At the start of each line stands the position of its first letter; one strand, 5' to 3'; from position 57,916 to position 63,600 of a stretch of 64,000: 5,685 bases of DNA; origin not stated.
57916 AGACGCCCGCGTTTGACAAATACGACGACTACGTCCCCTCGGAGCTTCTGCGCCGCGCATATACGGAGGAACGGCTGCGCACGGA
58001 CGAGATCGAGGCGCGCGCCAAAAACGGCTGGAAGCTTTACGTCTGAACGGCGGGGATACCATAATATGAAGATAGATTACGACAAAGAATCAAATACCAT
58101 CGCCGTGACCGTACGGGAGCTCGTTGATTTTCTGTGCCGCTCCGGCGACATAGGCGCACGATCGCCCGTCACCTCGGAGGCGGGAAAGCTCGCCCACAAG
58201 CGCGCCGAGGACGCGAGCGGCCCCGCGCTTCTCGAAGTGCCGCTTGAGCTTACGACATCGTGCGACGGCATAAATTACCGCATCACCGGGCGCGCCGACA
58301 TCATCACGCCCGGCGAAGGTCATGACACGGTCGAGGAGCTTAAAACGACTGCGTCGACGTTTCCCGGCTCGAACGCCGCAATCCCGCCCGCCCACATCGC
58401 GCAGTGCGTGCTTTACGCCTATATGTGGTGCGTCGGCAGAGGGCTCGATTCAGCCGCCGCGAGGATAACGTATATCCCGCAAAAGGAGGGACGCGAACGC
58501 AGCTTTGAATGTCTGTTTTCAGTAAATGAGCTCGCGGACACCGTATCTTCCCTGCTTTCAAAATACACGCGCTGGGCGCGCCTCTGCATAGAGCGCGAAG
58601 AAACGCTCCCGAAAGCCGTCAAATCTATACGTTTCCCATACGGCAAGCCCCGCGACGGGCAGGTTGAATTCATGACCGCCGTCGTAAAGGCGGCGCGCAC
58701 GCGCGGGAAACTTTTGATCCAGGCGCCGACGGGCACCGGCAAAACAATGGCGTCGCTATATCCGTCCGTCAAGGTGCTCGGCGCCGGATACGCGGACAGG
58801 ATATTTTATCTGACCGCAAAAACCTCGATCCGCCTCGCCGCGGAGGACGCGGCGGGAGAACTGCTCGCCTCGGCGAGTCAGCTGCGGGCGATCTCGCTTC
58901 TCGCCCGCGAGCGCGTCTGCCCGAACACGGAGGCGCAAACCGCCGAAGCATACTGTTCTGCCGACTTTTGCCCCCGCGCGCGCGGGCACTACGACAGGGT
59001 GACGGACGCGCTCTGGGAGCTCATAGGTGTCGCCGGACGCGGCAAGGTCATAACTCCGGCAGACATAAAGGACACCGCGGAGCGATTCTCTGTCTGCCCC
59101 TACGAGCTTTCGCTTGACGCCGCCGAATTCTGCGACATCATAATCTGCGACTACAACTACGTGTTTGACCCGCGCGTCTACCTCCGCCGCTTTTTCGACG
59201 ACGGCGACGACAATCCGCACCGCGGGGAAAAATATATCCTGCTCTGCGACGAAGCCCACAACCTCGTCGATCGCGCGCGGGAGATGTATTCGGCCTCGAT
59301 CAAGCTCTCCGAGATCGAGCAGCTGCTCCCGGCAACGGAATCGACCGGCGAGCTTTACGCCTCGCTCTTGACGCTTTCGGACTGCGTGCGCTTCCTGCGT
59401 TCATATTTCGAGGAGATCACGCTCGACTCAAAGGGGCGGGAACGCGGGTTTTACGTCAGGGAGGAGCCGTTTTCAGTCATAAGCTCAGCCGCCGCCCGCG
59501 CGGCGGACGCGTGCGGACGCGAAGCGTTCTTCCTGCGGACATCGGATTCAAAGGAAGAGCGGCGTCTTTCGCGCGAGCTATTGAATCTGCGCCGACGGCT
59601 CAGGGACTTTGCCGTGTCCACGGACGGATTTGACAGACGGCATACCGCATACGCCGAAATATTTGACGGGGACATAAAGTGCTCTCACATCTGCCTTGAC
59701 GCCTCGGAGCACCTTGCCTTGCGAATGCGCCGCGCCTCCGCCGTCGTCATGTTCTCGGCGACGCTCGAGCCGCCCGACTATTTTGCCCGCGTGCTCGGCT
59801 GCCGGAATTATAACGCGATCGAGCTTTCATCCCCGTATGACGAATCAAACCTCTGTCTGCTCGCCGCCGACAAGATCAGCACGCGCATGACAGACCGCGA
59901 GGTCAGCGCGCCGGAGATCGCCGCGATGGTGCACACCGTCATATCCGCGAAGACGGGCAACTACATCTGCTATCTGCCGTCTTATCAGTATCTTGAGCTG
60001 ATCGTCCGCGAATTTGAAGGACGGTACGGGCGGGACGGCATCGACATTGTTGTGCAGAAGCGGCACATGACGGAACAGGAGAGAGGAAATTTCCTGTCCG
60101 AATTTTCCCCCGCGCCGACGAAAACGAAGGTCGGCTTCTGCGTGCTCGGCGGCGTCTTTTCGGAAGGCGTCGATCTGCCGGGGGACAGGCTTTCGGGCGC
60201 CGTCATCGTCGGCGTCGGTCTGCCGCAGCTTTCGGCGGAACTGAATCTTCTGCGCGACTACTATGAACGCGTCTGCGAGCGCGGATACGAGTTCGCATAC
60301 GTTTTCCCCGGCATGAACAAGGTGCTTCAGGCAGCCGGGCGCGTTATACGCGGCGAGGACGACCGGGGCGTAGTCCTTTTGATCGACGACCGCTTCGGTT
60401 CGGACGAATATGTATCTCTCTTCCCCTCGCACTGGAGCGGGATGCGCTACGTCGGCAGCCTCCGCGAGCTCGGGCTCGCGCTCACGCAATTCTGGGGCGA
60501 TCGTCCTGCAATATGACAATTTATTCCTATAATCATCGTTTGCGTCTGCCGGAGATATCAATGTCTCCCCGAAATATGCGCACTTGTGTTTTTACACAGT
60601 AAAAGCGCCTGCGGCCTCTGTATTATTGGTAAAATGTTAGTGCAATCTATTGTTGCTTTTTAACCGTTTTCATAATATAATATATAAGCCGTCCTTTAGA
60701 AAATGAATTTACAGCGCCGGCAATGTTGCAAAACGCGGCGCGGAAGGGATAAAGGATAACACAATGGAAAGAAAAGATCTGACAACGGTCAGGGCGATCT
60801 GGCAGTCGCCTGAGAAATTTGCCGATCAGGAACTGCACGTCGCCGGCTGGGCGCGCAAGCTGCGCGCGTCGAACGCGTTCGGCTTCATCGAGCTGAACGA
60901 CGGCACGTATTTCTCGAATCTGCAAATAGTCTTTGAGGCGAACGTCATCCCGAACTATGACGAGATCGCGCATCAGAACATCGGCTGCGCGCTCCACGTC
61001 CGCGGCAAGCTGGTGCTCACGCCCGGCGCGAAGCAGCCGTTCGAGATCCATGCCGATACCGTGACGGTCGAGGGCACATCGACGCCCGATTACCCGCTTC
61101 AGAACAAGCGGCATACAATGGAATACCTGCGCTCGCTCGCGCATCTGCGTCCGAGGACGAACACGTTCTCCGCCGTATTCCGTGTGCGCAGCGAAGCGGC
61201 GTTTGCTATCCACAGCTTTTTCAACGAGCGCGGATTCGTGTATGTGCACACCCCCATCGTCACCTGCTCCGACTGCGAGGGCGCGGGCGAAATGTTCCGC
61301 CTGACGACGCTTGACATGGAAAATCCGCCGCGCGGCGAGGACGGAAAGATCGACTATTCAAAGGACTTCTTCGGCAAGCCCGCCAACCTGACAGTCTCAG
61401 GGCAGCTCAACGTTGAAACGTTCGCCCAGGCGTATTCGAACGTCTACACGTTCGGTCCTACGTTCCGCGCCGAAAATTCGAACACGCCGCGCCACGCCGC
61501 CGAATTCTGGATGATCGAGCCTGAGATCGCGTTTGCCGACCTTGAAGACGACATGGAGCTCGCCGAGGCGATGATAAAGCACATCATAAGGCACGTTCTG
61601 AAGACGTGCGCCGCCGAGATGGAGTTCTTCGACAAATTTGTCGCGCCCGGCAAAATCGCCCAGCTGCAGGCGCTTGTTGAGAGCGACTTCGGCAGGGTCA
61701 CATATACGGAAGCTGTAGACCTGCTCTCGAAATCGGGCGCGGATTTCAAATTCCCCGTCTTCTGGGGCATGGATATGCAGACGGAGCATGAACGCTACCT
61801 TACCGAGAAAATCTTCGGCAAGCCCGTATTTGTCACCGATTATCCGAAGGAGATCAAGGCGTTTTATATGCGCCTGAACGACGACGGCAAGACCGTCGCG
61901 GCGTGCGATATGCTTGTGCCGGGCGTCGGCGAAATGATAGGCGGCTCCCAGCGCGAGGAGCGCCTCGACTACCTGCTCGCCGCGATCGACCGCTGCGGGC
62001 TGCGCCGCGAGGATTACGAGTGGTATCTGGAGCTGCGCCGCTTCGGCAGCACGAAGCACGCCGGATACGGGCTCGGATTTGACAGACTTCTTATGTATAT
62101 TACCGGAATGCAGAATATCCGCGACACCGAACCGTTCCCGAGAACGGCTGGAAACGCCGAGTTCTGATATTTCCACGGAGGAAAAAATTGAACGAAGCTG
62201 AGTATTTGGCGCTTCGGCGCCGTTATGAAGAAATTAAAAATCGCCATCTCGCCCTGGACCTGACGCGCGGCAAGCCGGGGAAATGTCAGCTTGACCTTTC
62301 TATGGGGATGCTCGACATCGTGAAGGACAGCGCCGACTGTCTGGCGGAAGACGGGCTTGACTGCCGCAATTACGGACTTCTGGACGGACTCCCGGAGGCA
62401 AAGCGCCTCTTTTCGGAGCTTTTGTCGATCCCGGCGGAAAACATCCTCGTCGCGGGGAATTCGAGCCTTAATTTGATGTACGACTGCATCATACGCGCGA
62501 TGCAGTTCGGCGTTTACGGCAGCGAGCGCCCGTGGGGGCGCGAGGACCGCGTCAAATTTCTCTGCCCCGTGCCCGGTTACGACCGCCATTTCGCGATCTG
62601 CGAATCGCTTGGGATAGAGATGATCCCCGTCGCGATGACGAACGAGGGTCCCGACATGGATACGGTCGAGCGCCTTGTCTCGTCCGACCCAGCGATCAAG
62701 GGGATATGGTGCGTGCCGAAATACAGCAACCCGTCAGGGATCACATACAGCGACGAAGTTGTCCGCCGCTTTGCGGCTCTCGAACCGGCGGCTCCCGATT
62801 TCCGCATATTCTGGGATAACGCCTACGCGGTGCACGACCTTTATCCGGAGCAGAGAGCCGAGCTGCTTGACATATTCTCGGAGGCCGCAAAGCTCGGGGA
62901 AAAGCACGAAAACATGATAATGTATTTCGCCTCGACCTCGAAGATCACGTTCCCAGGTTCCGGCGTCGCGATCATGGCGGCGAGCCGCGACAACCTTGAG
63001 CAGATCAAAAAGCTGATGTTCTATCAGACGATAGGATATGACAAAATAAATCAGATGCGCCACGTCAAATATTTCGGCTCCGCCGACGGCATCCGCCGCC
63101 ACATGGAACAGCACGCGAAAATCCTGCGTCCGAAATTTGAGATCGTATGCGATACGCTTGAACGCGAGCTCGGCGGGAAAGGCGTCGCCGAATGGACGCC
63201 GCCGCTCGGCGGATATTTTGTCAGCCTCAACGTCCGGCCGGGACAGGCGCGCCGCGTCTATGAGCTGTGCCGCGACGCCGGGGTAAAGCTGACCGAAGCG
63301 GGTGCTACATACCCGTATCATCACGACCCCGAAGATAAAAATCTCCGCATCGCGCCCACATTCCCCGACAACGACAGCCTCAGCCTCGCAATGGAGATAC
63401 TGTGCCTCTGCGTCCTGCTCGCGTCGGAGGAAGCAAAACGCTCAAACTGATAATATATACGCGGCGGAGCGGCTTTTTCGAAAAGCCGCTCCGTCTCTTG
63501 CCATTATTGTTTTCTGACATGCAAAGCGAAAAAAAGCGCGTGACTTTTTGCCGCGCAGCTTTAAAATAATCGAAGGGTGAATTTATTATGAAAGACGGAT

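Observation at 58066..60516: Nuclease-DinG/XPD Fe-S helicase fusion 20 nt downstream of the Shango-like genes: a possible fourth component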

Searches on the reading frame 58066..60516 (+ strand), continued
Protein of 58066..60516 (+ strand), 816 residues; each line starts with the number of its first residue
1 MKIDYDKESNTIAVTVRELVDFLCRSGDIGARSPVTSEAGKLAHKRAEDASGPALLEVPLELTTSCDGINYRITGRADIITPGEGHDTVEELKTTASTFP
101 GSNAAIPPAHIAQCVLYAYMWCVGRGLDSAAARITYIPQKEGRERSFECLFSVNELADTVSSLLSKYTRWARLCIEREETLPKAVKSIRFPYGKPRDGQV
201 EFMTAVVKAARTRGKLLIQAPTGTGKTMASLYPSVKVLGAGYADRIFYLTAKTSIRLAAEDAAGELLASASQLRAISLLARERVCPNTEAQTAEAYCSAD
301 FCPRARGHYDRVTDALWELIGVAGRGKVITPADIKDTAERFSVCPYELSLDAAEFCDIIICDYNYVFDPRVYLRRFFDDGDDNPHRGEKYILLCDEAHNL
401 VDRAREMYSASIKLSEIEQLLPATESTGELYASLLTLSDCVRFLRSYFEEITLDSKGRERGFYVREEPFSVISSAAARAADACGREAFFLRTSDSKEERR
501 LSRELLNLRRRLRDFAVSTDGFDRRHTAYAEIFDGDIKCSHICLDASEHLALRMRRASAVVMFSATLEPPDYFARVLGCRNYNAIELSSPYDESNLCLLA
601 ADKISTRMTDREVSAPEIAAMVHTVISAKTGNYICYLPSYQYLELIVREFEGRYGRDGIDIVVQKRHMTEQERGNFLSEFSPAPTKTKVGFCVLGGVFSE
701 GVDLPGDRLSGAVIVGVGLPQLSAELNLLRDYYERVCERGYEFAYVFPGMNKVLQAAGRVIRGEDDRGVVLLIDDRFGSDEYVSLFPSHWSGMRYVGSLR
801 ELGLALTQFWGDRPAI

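Call 40: search_solved_structures(query=window:58066-60516:+, max_evalue=0.001)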
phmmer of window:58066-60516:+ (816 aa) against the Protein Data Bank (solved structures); distinct sequences matched with E-value up to 0.001: 16.
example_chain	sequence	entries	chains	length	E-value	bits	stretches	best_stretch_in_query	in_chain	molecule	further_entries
9kqh_A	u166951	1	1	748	8.2e-126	424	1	12-790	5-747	DNA 5'-3' helicase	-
4a15_A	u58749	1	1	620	1.8e-31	112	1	209-779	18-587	ATP-DEPENDENT DNA HELICASE TA0057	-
9p55_A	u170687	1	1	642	1.8e-31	112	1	199-779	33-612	ATP-dependent DNA helicase XPD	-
2vsf_A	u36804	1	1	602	3.9e-31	110.9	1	217-779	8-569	DNA REPAIR HELICASE RAD3 RELATED PROTEIN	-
5h8w_A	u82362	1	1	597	2.2e-29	105.1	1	217-779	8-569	ATP-dependent DNA helicase Ta0057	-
5fmf_Y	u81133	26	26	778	2.3e-17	65.4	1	542-779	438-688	DNA REPAIR HELICASE RAD3 | General transcription and DNA repair factor IIH helicase subunit XPD | General transcription and DNA repair factor IIH helicase subun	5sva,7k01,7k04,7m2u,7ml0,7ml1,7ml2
5oqj_0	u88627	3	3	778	2.3e-17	65.4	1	542-779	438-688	DNA repair helicase RAD3 | General transcription and DNA repair factor IIH helicase subunit XPD | General transcription and DNA repair factor IIH helicase subun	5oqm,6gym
9ej9_A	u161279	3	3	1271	3.9e-16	61.3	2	615-784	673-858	Fanconi anemia group J protein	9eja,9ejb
8rev_A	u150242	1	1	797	8.4e-16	60.2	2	630-778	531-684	ATP-dependent DNA helicase CHL1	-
3crv_A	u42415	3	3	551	5.3e-12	47.6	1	554-779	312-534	XPD/Rad3 related DNA helicase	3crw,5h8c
8ebt_B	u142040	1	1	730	2.8e-10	41.9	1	540-781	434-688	General transcription and DNA repair factor IIH helicase subunit XPD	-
29vf_1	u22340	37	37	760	3.3e-10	41.7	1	540-781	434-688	TFIIH basal transcription factor complex helicase XPD subunit | General transcription and DNA repair factor IIH helicase subunit XPD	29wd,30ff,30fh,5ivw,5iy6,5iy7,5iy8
8ebs_B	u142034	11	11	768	3.5e-10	41.6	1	540-781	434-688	General transcription and DNA repair factor IIH helicase subunit XPD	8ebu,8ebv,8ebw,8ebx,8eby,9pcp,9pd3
28jm_B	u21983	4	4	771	3.5e-10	41.6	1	540-781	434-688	TFIIH basal transcription factor complex helicase XPD subunit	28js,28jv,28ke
6nmi_B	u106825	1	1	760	3.8e-10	41.5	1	541-781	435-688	General transcription and DNA repair factor IIH helicase subunit XPD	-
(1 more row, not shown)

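Call 52: search_dna_similar(query=window:58066-60516:+, collection=plasmids, mode=protein, max_evalue=1e-30, max_rows=20)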
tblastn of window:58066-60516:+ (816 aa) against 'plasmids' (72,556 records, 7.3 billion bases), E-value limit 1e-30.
Records with a match: 15; places in all: 15; records where one place covers at least 80% of the query: 6.
Best place of each record, by identity: <60% 15.
By first word of the organism name: Burkholderia 4; Legionella 3; Listeria 2; Cupriavidus 2; Acetoanaerobium 1; Enterococcus 1; Paenibacillus 1; Caballeronia 1.
By predicted mobility (MOB-suite, as given by PLSDB): non-mobilizable 12; conjugative 2; mobilizable 1.
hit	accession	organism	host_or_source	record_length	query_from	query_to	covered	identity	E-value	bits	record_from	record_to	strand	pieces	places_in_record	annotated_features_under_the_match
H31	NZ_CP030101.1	Listeria monocytogenes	Environment,water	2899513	12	810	98%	37.0%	3e-150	494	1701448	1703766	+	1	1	none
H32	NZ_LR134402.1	Listeria monocytogenes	Homo sapiens,Vein blood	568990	12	810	98%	36.5%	7e-151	497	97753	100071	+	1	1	ATP-dependent DNA helicase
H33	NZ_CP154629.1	Acetoanaerobium noterae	cell culture,Sludge of a digestion ...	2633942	5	812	99%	34.6%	1e-143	476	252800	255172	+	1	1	none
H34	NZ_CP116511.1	Enterococcus gallinarum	Bos taurus,whole organism,fecal sample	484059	14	810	98%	34.8%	2e-136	455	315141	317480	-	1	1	ATP-dependent DNA helicase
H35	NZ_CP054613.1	Paenibacillus cellulosilyticus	cell culture,soil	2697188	11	790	86%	37.2%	3e-69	459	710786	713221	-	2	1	none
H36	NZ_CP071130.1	Caballeronia sp. M1242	Homo sapiens,ETA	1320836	14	790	95%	32.0%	2e-86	308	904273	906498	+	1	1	none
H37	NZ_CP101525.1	Burkholderia arboris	mixed culture,soil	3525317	14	787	78%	35.7%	1e-39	325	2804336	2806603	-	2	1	none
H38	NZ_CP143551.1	Burkholderia multivorans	Homo sapiens,bronchoalveolar lavage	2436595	14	787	78%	35.5%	2e-38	321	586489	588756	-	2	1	none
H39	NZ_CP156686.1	Burkholderia stagnalis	Bacterial cells,soils collected in ...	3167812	14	790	78%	35.2%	1e-38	325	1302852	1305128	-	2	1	none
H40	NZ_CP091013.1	Burkholderia cenocepacia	-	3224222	14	787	78%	35.3%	8e-38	320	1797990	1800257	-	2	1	none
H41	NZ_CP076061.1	Cupriavidus sp. EM10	Pure-cultured cell,sewage water sludge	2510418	14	790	79%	34.4%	2e-46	347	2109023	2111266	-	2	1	none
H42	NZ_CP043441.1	Cupriavidus campinensis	cell culture,soil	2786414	14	790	76%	34.8%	5e-44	347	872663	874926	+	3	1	none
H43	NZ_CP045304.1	Legionella longbeachae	Homo sapiens,Sputum sample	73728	334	816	59%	28.2%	1e-46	188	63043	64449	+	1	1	ATP-dependent DNA helicase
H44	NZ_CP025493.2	Legionella sainthelensi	Homo sapiens,Clinical ...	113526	334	790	56%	28.4%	3e-47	190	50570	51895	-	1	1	ATP-dependent DNA helicase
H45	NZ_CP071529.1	Legionella lytica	Acanthamoeba castellanii,bacterial ...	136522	332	790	56%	28.1%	4e-45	184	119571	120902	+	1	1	ATP-dependent DNA helicase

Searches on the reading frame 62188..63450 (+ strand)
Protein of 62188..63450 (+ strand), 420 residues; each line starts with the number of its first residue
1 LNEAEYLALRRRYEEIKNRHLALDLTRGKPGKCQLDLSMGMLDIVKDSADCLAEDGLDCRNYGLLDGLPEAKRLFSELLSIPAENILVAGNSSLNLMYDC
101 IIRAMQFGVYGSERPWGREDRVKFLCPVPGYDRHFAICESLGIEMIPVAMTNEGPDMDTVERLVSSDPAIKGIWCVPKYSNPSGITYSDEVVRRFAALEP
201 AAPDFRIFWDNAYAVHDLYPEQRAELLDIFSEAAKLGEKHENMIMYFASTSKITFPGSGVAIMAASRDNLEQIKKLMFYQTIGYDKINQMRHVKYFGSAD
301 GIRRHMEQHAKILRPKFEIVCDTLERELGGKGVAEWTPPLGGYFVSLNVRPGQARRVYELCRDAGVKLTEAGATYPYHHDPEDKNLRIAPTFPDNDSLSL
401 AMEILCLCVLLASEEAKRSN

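Call 10: search_protein_families(library=ncbifam, proteins=[window:62188-63450:+], max_evalue=0.001)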
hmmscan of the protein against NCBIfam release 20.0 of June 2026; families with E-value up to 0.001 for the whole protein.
window:62188-63450:+ (420 aa): 7 families
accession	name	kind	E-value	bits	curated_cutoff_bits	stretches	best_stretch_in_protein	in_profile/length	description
NF053594.1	AAT_Rv3722c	equivalog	3.3e-191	635.4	435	1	7-415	8-411/412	aspartate aminotransferase type Ic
NF052282.1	PLP_TF_PdxR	equivalog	1.1e-14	54.4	320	1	128-405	187-447/448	MocR-like pyridoxine biosynthesis transcription factor PdxR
NF041364.1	GntC_guanitoxin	equivalog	1.6e-11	43.7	415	1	125-368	88-321/356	guanitoxin biosynthesis PLP-dependent (S)-gamma-hydroxy-L-arginine cyclodehydratase GntC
NF052290.2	MocR_like_YczR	exception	4.9e-09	35.4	487.4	1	125-397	191-447/458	MocR-like transcription factor YczR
NF005732.0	PRK07550.1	equivalog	1.6e-07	30.7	366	1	125-300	121-288/389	aminotransferase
TIGR04461.1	endura_MppQ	equivalog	5.7e-06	25.6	540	1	162-375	146-349/392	enduracididine biosynthesis enzyme MppQ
TIGR03538.1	DapC_gpp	equivalog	2.3e-05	23.5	474.6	1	154-328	153-318/395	succinyldiaminopimelate transaminase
